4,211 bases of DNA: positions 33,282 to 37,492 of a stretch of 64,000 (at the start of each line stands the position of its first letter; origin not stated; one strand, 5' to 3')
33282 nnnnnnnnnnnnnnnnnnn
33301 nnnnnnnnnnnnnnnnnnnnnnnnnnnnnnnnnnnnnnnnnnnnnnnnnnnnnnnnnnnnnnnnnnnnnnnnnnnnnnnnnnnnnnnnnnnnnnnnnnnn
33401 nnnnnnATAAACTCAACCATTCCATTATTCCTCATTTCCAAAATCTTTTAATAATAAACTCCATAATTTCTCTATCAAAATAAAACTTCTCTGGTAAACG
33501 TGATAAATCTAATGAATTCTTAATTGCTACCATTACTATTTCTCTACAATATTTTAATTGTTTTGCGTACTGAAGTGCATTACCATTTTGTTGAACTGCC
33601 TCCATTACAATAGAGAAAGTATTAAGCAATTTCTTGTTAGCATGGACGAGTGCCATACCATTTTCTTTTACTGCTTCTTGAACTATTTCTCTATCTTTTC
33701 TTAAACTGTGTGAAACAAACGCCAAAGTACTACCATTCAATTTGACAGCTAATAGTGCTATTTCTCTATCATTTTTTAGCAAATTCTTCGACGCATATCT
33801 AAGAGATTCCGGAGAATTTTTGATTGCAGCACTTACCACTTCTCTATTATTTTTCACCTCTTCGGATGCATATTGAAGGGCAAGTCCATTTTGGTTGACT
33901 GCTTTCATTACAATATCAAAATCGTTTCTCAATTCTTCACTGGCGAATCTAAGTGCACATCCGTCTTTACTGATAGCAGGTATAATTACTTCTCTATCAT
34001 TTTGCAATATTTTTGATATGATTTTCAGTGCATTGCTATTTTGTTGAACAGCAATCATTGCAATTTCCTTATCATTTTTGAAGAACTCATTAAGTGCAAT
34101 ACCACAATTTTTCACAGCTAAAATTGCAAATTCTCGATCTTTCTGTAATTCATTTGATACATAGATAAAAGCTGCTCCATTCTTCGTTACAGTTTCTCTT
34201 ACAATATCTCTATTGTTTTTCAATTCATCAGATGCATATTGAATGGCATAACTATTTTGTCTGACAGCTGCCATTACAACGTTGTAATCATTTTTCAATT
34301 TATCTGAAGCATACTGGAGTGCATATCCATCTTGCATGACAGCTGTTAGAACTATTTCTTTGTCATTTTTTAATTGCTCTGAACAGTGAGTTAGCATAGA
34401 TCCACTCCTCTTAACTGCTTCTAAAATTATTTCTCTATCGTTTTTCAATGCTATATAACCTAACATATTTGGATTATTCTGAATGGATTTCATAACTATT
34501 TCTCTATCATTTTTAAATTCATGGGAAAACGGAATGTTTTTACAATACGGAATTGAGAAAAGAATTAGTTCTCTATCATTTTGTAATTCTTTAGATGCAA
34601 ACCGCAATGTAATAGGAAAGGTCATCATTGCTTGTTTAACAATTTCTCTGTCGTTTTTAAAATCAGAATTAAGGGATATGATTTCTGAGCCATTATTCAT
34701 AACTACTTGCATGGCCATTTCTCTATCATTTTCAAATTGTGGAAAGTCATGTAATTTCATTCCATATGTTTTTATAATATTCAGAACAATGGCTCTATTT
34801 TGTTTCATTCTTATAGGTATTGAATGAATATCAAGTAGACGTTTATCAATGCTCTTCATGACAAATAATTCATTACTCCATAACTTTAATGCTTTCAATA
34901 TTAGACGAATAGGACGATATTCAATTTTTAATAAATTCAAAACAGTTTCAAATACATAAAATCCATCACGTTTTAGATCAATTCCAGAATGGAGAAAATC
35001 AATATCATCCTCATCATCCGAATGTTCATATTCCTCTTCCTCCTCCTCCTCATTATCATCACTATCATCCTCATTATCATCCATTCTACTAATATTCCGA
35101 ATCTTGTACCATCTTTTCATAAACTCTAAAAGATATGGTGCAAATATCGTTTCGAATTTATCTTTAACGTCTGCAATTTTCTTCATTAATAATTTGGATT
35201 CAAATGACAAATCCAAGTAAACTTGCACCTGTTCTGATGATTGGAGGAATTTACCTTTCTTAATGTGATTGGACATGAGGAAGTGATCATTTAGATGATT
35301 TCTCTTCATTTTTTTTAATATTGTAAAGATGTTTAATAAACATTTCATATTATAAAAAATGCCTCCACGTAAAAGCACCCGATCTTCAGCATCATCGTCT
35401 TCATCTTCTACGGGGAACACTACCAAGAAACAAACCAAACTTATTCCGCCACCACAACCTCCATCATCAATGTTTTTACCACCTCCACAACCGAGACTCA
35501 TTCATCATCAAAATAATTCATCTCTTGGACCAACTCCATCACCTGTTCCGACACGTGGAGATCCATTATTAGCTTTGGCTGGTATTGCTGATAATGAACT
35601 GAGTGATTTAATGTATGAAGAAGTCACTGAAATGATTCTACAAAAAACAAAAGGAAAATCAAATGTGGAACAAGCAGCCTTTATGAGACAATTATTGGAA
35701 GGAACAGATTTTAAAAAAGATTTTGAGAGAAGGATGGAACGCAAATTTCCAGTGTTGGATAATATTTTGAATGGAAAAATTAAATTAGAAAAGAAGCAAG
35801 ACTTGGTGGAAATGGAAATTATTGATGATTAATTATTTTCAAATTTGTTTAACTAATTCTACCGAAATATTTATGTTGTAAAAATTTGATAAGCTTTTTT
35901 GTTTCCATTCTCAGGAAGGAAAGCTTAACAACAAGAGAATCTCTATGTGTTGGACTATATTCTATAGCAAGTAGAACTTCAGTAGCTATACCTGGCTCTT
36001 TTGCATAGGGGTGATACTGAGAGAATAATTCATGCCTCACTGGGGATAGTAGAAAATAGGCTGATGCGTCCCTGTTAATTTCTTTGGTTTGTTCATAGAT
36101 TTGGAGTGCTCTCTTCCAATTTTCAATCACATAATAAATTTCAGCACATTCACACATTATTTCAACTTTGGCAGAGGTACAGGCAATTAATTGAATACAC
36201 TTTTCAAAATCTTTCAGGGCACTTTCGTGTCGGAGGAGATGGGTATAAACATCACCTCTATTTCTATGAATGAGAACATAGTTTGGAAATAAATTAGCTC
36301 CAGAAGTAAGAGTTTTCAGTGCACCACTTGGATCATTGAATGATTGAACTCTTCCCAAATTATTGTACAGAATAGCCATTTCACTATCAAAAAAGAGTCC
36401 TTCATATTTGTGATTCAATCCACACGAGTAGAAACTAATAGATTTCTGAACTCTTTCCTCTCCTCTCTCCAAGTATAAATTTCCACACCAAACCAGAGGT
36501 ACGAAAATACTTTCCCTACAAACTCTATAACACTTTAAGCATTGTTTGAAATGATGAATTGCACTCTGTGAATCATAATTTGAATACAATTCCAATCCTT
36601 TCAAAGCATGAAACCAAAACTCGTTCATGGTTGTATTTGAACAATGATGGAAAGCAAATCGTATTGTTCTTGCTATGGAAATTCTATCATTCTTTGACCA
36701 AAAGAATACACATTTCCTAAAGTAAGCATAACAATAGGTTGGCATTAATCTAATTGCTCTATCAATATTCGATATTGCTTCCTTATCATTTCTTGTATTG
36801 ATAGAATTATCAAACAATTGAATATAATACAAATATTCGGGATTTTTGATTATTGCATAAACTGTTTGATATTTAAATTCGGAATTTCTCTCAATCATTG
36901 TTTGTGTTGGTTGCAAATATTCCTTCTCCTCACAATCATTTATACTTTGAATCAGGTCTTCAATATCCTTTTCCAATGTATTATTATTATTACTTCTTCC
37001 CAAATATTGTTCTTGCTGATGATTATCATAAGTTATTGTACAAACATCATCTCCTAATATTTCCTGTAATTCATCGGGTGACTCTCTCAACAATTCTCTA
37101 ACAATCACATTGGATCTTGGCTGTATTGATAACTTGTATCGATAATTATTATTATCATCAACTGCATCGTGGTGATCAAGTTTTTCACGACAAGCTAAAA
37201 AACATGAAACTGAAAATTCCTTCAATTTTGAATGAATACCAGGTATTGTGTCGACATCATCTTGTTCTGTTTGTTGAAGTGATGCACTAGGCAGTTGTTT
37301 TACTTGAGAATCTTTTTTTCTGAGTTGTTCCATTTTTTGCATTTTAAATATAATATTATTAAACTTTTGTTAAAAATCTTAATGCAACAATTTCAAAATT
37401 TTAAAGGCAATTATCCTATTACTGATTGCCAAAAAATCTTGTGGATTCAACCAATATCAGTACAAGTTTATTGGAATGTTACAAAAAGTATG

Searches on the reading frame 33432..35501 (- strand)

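Call 25: search_protein_families(library=pfam, proteins=[window:33432-35501:-], max_evalue=0.001)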
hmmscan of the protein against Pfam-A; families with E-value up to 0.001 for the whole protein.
window:33432-35501:- (689 aa): 1 family
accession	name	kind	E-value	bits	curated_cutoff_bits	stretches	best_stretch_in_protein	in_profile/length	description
PF13475.11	DUF4116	-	2.4e-160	520.4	24.9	12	355-403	1-49/49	Domain of unknown function (DUF4116)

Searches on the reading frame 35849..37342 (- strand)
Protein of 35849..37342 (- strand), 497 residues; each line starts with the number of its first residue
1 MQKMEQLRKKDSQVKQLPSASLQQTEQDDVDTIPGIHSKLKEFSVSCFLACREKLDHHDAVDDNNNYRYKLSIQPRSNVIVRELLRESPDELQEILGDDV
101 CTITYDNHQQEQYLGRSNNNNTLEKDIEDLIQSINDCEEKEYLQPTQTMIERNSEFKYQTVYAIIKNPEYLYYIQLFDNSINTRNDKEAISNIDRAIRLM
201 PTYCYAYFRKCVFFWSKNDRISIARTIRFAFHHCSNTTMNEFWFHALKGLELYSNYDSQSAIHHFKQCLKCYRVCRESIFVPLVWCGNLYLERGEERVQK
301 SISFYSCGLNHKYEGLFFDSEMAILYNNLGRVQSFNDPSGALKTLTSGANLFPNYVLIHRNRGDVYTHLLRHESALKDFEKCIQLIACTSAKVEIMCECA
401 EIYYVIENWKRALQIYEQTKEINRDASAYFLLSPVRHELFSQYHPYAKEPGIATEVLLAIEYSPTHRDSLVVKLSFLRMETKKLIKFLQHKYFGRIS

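Call 25: search_protein_families(library=pfam, proteins=[window:35849-37342:-], max_evalue=0.001)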
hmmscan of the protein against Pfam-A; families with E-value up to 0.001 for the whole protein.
window:35849-37342:- (497 aa): 3 families
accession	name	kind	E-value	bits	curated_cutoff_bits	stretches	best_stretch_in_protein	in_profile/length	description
PF07719.23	TPR_2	-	4.3e-10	39.3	27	0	358-385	3-30/34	Tetratricopeptide repeat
PF00515.34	TPR_1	-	9.7e-08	32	27.8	0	358-385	3-30/34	Tetratricopeptide repeat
PF13424.12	TPR_12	-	1.1e-07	32.4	30.1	1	358-424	5-76/77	Tetratricopeptide repeat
